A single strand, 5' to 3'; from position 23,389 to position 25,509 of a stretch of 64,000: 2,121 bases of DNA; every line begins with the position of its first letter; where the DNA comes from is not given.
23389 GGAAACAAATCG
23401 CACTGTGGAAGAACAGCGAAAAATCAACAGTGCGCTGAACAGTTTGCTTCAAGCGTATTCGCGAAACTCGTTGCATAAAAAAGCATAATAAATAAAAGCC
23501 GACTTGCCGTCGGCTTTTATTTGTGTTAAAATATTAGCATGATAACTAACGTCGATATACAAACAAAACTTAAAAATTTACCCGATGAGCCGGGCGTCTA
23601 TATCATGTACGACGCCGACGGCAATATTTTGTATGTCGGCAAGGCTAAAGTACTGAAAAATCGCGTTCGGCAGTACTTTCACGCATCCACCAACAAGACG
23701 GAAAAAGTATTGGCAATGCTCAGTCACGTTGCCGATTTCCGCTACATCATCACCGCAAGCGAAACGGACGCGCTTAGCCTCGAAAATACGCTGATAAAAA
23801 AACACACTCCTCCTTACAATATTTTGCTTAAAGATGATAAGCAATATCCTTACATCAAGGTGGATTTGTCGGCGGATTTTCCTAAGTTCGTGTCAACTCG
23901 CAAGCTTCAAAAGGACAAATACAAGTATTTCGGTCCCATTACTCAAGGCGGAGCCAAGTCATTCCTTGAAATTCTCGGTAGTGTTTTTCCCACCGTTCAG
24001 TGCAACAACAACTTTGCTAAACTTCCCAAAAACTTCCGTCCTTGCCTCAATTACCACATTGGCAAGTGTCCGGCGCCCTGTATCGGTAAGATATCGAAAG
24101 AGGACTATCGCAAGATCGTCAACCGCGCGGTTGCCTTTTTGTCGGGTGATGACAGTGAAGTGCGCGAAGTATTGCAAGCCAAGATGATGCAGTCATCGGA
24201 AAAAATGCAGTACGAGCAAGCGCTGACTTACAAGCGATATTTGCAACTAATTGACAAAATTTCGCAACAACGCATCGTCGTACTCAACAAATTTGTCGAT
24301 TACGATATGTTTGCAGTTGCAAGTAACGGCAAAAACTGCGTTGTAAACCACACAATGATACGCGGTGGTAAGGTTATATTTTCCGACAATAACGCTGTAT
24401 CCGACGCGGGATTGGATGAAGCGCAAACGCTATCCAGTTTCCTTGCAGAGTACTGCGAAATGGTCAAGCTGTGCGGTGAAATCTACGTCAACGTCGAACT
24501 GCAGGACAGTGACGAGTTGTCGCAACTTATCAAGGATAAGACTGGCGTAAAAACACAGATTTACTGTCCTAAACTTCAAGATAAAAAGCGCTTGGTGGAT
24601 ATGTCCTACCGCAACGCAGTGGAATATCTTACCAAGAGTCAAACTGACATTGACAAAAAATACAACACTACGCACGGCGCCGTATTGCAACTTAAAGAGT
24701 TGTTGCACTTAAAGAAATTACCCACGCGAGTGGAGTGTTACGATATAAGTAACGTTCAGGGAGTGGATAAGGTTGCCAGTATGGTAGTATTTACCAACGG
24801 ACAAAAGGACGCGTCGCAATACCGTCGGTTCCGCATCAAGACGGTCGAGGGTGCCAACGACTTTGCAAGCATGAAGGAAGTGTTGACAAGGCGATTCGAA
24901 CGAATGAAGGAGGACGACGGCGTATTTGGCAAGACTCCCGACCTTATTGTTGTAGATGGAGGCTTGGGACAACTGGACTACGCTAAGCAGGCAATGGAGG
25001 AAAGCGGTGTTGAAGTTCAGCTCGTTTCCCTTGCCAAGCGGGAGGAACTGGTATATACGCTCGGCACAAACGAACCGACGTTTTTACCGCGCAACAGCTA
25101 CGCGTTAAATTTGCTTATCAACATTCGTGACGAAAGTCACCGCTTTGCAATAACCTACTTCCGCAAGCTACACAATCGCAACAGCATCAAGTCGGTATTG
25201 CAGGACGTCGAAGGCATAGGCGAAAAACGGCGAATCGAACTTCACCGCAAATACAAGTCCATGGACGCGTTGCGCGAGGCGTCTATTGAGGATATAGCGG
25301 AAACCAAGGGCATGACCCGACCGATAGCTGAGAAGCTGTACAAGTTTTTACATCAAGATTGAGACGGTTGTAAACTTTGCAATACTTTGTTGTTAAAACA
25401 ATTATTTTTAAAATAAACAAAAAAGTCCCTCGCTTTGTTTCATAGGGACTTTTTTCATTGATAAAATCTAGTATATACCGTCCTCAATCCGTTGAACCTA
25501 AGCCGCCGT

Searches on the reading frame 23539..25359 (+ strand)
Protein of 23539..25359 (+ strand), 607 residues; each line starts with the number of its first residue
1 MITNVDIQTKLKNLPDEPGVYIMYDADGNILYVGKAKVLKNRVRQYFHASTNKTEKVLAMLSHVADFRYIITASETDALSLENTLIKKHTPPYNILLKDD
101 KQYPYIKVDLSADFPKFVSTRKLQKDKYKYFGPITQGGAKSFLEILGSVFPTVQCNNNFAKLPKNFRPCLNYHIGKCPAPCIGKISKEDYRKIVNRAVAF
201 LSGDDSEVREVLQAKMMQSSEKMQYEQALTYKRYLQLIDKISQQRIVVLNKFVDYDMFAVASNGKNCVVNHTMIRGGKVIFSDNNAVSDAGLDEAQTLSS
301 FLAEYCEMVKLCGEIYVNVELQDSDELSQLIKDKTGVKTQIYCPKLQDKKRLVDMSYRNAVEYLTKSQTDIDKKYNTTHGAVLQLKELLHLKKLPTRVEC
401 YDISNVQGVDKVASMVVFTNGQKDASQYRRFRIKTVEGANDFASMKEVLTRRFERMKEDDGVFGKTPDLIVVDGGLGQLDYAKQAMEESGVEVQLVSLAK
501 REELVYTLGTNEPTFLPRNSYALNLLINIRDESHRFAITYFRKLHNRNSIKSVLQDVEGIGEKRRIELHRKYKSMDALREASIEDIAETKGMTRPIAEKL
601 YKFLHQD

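Call 17: find_related_loci(query=window:23539-25359:+, collection=metagenome_contigs, flank=10000)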
Query window:23539-25359:+ (607 aa) in metagenome_contigs; peptide patterns used: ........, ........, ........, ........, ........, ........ (x = any residue, [..] = any of these).
179 stretches matched a pattern; 16 encode a relative of the query (tblastn E <= 1e-3); 16 distinct loci.
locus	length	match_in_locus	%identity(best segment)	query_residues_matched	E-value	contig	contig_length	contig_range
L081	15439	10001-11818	84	1-606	0e+0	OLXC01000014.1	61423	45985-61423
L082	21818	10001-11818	84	1-606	0e+0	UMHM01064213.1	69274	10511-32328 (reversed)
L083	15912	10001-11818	84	1-606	0e+0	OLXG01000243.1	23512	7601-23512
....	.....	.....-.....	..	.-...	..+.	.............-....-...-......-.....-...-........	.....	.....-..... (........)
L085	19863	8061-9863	83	5-605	0e+0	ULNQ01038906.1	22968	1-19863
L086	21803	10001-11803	82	5-605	0e+0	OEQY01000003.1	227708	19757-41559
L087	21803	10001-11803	82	5-605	0e+0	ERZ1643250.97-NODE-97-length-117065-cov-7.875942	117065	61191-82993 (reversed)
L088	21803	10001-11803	82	5-605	0e+0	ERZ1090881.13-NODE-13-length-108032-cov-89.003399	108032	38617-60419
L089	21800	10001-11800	49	7-606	0e+0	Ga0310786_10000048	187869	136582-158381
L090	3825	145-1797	48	5-547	5e-173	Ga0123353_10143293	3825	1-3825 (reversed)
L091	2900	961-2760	36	6-603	5e-124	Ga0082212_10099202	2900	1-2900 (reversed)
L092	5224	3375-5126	35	11-604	1e-110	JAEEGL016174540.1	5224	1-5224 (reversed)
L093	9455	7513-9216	31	13-606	1e-72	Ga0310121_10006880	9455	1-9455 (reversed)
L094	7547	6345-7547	31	13-429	5e-47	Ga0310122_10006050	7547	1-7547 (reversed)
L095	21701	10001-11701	30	13-605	1e-71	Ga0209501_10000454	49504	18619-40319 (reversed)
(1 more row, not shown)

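Call 27: search_protein_families(library=pfam, proteins=[window:23539-25359:+])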
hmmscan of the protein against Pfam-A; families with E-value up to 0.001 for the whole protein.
window:23539-25359:+ (607 aa): 6 families
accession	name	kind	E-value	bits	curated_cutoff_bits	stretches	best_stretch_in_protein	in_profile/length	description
PF08459.17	UvrC_RNaseH_dom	-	9.7e-53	178.7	22.3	1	386-538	1-159/159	UvrC RNAse H endonuclease domain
PF22920.2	UvrC_RNaseH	-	5.4e-22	78.3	24.3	1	254-366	1-115/116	UvrC Ribonuclease H-like domain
PF01541.30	GIY-YIG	-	2.3e-11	44.3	22.6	1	18-94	2-78/78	GIY-YIG catalytic domain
PF14520.12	HHH_5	-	1.1e-07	32.6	27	1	553-604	3-55/57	Helix-hairpin-helix domain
PF12826.13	HHH_2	-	2.8e-07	31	27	1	560-606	11-57/64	Helix-hairpin-helix motif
PF24348.1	DUF7508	-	3.8e-05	24.2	26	1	10-80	14-71/79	Domain of unknown function (DUF7508)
